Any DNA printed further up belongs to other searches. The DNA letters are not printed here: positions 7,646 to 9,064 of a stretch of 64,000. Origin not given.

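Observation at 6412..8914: LuxE-like acyl-protein synthetase / LuxC-like acyl-CoA reductase pair co-directional with the sphingolipid genes, no luciferase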

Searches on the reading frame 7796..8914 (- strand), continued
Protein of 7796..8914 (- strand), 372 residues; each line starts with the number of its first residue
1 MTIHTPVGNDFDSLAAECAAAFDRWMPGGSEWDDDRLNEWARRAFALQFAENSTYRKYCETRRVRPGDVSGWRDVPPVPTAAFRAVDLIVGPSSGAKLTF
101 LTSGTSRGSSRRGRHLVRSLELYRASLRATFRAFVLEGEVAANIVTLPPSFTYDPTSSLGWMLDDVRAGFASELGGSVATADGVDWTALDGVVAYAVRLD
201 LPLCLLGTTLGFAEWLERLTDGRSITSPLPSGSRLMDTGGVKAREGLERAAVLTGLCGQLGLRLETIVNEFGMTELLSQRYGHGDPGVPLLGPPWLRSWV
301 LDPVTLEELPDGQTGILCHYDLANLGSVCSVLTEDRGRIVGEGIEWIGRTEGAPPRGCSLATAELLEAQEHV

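Call 17: search_solved_structures(query=window:7796-8914:-, max_evalue=1, show_alignments=2)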
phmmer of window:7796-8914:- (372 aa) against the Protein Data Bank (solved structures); distinct sequences matched with E-value up to 1: 2.
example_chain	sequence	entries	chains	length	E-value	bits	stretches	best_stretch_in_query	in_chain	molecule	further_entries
7xc6_E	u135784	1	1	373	1.1e-10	44.2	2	293-339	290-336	LuxE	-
6jsb_A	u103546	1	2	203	0.54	12.2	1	204-251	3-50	Hypothetical membrane protein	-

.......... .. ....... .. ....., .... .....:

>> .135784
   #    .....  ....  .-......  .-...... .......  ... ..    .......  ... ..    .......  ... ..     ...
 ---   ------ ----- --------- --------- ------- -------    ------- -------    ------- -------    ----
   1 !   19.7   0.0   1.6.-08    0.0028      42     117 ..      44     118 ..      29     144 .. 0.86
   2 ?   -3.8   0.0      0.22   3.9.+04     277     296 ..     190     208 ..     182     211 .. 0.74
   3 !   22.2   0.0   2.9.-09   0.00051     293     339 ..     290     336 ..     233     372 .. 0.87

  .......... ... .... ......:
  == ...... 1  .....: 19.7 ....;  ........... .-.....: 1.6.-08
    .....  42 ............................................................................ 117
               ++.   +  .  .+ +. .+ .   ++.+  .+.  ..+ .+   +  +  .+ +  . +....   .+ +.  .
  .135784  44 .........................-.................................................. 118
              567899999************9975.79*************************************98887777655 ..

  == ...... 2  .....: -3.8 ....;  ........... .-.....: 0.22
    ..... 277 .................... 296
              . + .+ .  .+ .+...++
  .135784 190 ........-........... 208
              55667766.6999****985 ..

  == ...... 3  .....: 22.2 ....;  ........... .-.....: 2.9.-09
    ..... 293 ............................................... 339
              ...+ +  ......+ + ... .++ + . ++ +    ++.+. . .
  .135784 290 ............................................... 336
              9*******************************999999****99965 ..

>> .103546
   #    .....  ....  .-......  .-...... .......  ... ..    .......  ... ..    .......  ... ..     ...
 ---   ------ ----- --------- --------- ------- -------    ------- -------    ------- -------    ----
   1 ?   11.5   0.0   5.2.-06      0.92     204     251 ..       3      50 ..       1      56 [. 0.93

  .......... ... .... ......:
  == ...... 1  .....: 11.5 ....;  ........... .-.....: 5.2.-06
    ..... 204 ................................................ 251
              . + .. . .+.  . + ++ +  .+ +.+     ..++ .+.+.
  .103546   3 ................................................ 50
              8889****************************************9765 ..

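Call 20: search_solved_structures(query=A1, max_evalue=0.01, show_alignments=1)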
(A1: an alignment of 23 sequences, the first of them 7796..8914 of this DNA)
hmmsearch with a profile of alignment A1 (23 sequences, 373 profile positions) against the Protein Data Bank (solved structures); distinct sequences matched with E-value up to 0.01: 1.
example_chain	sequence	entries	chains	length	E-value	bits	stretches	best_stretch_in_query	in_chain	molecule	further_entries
7xc6_E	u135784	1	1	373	1.7e-27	99.4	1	40-363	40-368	LuxE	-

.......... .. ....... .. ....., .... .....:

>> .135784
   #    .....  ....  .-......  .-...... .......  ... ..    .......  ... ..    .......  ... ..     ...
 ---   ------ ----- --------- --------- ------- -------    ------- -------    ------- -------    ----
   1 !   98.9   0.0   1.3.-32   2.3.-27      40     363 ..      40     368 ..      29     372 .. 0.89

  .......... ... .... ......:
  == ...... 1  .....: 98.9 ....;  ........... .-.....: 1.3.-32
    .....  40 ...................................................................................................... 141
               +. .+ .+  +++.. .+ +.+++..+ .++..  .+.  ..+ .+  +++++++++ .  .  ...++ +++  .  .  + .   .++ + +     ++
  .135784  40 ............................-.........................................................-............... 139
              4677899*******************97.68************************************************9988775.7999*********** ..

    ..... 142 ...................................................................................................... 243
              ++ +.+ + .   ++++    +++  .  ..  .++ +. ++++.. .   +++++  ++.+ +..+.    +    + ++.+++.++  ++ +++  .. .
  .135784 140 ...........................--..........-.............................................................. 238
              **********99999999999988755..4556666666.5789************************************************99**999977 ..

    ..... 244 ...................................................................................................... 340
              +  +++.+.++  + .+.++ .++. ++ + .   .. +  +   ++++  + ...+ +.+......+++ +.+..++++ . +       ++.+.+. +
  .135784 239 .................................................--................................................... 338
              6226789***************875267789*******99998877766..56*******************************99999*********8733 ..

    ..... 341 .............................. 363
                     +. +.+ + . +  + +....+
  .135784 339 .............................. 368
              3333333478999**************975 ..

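Call 53: predict_structure(alignment_id=A1)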
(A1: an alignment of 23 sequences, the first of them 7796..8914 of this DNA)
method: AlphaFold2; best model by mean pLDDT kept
length: 372 residues; sequences in the alignment: 23
mean_pLDDT: 88.0   pTM: 0.87
mean pLDDT of the five models: 88.0, 87.1, 86.8, 86.4, 85.9
residues with pLDDT >= 90: 252; 70-90: 79; 50-70: 32; < 50: 9
segments of 3 or more residues with pLDDT < 50: 1-6
pLDDT, mean of each block of 10 residues (from residue 1): 48 95 80 89 97 97 97 94 92 93 64 89 95 88 90 86 93 85 91 94 94 95 92 92 82 96 95 85 91 94 93 96 96 93 89 65 61 44
secondary structure, 60 per line:
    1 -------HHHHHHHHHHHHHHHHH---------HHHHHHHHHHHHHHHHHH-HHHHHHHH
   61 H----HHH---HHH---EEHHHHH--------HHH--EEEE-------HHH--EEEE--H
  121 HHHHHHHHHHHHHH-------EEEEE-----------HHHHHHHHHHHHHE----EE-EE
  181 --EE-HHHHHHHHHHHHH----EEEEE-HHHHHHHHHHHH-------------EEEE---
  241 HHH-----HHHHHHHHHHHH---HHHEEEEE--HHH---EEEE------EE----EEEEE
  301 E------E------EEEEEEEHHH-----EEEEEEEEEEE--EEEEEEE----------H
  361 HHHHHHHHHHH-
elements in order: H8-24 H34-51 H53-61 H80-84 E98-101 E114-117 H120-134 E142-146 H158-170 H186-198 E203-207 H209-220 E234-237 H249-260 E267-271 E280-283 E296-301 E315-321 E330-340 E343-349 H360-371

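Call 55: fold_search(model_id=the predicted structure, library=pdb)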
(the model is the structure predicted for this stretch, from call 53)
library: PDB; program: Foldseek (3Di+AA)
matches with E <= 10: 1224; with E <= 0.001: 364
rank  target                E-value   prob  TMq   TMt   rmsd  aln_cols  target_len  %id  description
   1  2y27_B                1.2e-13  1.00  0.61  0.54   5.5       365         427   13  crystal structure of PaaK1 in complex with ATP from Burkholderia cenocepacia (released 2011-05-04)
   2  2y27_A                5.7e-13  1.00  0.62  0.55   5.4       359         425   13  crystal structure of PaaK1 in complex with ATP from Burkholderia cenocepacia (released 2011-05-04)
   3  2y4o_B                7.8e-13  1.00  0.62  0.54   5.7       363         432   13  Crystal Structure of PaaK2 in complex with phenylacetyl adenylate (released 2011-03-09)
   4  2y4o_A                2.0e-12  1.00  0.62  0.54   5.7       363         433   13  Crystal Structure of PaaK2 in complex with phenylacetyl adenylate (released 2011-03-09)
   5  2y4n_A                2.1e-12  1.00  0.60  0.54   5.6       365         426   12  PaaK1 in complex with phenylacetyl adenylate (released 2011-03-01)
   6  4r1m_A                2.4e-12  1.00  0.63  0.55   4.7       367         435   13  Crystal structure of a Putative Acyl-CoA ligase (BT_0428) from Bacteroides thetaiotaomicron VPI-5482 at 2.48 A resolut (released 2014-08-27)
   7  6hdx                  6.9e-12  1.00  0.60  0.48   5.8       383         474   14  Crystal structure of 2-Hydroxyisobutyryl-CoA Ligase (HCL) in the postadenylation state in complex with R3-HIB-AMP (released 2019-08-28)
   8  4r1l_A                8.3e-12  1.00  0.61  0.53   5.1       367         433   13  Crystal structure of a Putative Acyl-CoA ligase (BT_0428) from Bacteroides thetaiotaomicron VPI-5482 at 2.42 A resolut (released 2014-08-27)
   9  6hdw                  1.1e-11  1.00  0.62  0.50   5.2       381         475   14  Crystal structure of 2-Hydroxyisobutyryl-CoA Ligase (HCL) in the postadenylation state in complex with 2-HIB-AMP (released 2019-08-28)
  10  2y4n_B                1.2e-11  1.00  0.61  0.54   5.5       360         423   13  PaaK1 in complex with phenylacetyl adenylate (released 2011-03-01)
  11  4r1m_C                1.5e-11  1.00  0.62  0.54   4.4       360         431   13  Crystal structure of a Putative Acyl-CoA ligase (BT_0428) from Bacteroides thetaiotaomicron VPI-5482 at 2.48 A resolut (released 2014-08-27)
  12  6he2_A                1.9e-11  1.00  0.62  0.52   5.0       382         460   13  Crystal structure of an open conformation of 2-Hydroxyisobutyryl-CoA Ligase (HCL) in complex with 2-HIB-AMP and CoA (released 2019-08-28)
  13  4r1l_C                1.9e-11  1.00  0.61  0.53   4.8       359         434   13  Crystal structure of a Putative Acyl-CoA ligase (BT_0428) from Bacteroides thetaiotaomicron VPI-5482 at 2.42 A resolut (released 2014-08-27)
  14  6he0                  2.7e-11  1.00  0.61  0.49   6.0       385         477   15  Crystal structure of 2-Hydroxyisobutyryl-CoA Ligase (HCL) in complex with 2-HIB-AMP and CoA in the thioesterfication sta (released 2019-08-28)
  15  6he2_B                2.9e-11  1.00  0.63  0.55   4.9       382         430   14  Crystal structure of an open conformation of 2-Hydroxyisobutyryl-CoA Ligase (HCL) in complex with 2-HIB-AMP and CoA (released 2019-08-28)
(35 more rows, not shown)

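Call 64: search_protein_families(library=pfam, proteins=[L032:8769-9344:-, L032:9454-9906:+], max_evalue=0.0001)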
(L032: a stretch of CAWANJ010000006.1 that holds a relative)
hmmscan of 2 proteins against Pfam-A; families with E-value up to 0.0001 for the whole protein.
L032:8769-9344:- (191 aa): 2 families
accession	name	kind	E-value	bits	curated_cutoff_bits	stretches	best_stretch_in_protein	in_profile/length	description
PF13279.12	4HBT_2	-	4.1e-27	95.5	25.5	1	57-175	1-120/122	Thioesterase-like superfamily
PF03061.28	4HBT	-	1e-09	39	20.6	1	65-146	1-76/79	Thioesterase superfamily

L032:9454-9906:+ (150 aa): 0 families

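Call 65: search_protein_representatives(protein=window:7796-8914:-)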
Query: 372 residues. Proteins with E-value up to 0.001 (for the whole library): 2570; up to 1e-10: 1595; up to 1e-30: 491. The best 150 are listed.
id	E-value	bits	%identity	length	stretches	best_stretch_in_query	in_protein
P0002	2.8e-184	628.8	95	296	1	1-296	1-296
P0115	1.1e-103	363.4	53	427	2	9-282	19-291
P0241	6.3e-93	328.1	62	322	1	2-256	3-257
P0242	1.7e-92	326.7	54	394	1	11-370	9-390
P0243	6.1e-69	249.1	45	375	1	30-366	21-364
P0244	3.2e-68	246.7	45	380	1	14-368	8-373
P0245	3.2e-65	236.8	44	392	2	136-367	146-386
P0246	2.2e-64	234.1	41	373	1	37-368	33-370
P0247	7.6e-64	232.3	43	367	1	33-370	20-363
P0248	1.6e-62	228.0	46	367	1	40-367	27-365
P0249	3.0e-62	227.0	42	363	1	39-369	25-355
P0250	6.5e-62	226.0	40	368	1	33-367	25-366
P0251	1.1e-61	225.2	44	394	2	219-370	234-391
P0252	1.8e-61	224.5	43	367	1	32-365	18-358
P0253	3.2e-60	220.4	48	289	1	12-284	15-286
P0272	3.0e-53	197.4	42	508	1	30-369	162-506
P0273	3.3e-53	197.3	40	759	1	32-368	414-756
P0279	2.0e-52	194.7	41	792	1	35-364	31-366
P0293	3.9e-51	190.5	38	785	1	29-366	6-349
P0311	6.7e-49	183.1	38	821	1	37-370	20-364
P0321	1.1e-47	179.1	40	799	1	24-362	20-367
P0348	1.7e-45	171.9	37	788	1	29-369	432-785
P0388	1.3e-42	162.5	39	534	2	22-283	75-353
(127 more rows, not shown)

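Call 66: search_protein_families(library=pfam, proteins=[P0273, P0279, P0293, P0311, P0321, P0348, P0272, P0388], max_evalue=0.0001)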
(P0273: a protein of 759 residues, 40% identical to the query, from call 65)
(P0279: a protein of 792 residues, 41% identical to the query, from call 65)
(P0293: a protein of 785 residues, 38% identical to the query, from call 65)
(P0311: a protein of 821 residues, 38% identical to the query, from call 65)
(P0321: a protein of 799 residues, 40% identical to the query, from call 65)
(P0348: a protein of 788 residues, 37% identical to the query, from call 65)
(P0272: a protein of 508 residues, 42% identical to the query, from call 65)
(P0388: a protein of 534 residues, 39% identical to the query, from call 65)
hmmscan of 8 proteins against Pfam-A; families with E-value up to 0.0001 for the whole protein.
P0273 (759 aa): 5 families
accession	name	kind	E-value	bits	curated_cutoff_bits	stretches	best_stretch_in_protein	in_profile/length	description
PF00107.32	ADH_zinc_N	-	5.6e-33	114.1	31.8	1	182-309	1-128/129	Zinc-binding dehydrogenase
PF08240.17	ADH_N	-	4.6e-28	98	23.5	1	31-141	1-103/104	Alcohol dehydrogenase GroES-like domain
PF13602.12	ADH_zinc_N_2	-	3.9e-17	63.9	27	1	214-344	1-134/134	Zinc-binding dehydrogenase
PF04443.18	LuxE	-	3.3e-14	53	24.9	1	417-752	36-388/391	Acyl-protein synthetase, LuxE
PF16912.11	Glu_dehyd_C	-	1.4e-07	31.6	34.9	1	160-304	20-169/211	Glucose dehydrogenase C-terminus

P0279 (792 aa): 2 families
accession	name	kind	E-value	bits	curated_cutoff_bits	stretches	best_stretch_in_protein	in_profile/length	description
PF05893.19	LuxC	-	6.8e-41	140.9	21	1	478-786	85-397/401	Acyl-CoA reductase (LuxC)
PF04443.18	LuxE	-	1e-09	38.2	24.9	1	41-366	46-388/391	Acyl-protein synthetase, LuxE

P0293 (785 aa): 3 families
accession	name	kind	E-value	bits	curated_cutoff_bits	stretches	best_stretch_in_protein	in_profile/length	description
PF05893.19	LuxC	-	3.5e-36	125.4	21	1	398-778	9-401/401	Acyl-CoA reductase (LuxC)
PF04443.18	LuxE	-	1.5e-14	54.1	24.9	1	14-346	38-387/391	Acyl-protein synthetase, LuxE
PF00501.34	AMP-binding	-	5.5e-05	22.6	29.9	0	225-299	298-372/384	AMP-binding enzyme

P0311 (821 aa): 2 families
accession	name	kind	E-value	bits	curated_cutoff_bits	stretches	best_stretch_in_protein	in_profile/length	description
PF05893.19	LuxC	-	3e-37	128.9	21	1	495-761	95-357/401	Acyl-CoA reductase (LuxC)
PF04443.18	LuxE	-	9.5e-13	48.2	24.9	1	22-358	40-388/391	Acyl-protein synthetase, LuxE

P0321 (799 aa): 2 families
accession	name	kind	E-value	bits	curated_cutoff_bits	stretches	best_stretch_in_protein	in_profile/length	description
PF05893.19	LuxC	-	4.2e-31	108.7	21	1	427-792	19-398/401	Acyl-CoA reductase (LuxC)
PF04443.18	LuxE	-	2.1e-10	40.5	24.9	1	71-369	75-388/391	Acyl-protein synthetase, LuxE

P0348 (788 aa): 4 families
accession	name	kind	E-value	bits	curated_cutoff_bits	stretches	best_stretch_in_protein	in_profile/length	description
PF00107.32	ADH_zinc_N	-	6.9e-27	94.4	31.8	1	177-304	1-128/129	Zinc-binding dehydrogenase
PF08240.17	ADH_N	-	1e-26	93.7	23.5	1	28-137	2-104/104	Alcohol dehydrogenase GroES-like domain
PF04443.18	LuxE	-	4.4e-21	75.6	24.9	1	446-781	44-389/391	Acyl-protein synthetase, LuxE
PF13602.12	ADH_zinc_N_2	-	2e-11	45.4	27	1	227-337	16-132/134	Zinc-binding dehydrogenase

P0272 (508 aa): 3 families
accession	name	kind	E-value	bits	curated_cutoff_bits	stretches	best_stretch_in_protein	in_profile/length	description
PF04443.18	LuxE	-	7.4e-14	51.8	24.9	1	167-501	36-388/391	Acyl-protein synthetase, LuxE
PF13602.12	ADH_zinc_N_2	-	5.6e-12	47.2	27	1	1-102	27-134/134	Zinc-binding dehydrogenase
PF00107.32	ADH_zinc_N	-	3.6e-09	37.1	31.8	1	1-66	62-127/129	Zinc-binding dehydrogenase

P0388 (534 aa): 1 family
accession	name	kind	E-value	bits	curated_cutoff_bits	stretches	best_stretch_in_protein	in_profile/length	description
PF04443.18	LuxE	-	1e-06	28.4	24.9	0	89-158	38-110/391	Acyl-protein synthetase, LuxE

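Call 68: find_related_loci(query=A2, collection=metagenome_contigs, flank=10000)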
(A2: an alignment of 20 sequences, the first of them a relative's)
Query A2 (380 aa) in metagenome_contigs; peptide patterns used: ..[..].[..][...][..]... (x = any residue, [..] = any of these).
600 stretches matched a pattern (row limit reached: there are more); 599 encode a relative of the query (tblastn E <= 1e-3); the best 80 are kept; 80 distinct loci.
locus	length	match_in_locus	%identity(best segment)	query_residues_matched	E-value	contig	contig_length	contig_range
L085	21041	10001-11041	52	13-371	2e-122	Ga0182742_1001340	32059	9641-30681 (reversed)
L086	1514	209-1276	45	13-375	1e-112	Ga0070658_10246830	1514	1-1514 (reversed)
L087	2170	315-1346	46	25-374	4e-109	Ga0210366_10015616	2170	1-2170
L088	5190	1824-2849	46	25-372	9e-104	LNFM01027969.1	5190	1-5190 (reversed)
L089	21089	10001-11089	43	9-374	7e-103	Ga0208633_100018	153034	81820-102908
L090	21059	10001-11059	44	18-376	1e-101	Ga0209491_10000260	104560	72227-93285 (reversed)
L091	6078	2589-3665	45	13-374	2e-101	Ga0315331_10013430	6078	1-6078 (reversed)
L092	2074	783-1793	47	33-376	3e-106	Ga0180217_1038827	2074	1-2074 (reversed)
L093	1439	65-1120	47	18-376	1e-108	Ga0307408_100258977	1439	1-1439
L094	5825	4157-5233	44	16-377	2e-100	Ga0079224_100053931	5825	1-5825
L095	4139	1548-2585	45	22-376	1e-100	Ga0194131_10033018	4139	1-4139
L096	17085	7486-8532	46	22-376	6e-100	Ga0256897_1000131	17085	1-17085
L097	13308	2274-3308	46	25-376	7e-100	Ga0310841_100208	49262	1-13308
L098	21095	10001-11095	43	6-376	6e-100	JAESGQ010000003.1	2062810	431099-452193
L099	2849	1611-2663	45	16-372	5e-103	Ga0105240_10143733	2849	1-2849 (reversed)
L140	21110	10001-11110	38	9-375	2e-91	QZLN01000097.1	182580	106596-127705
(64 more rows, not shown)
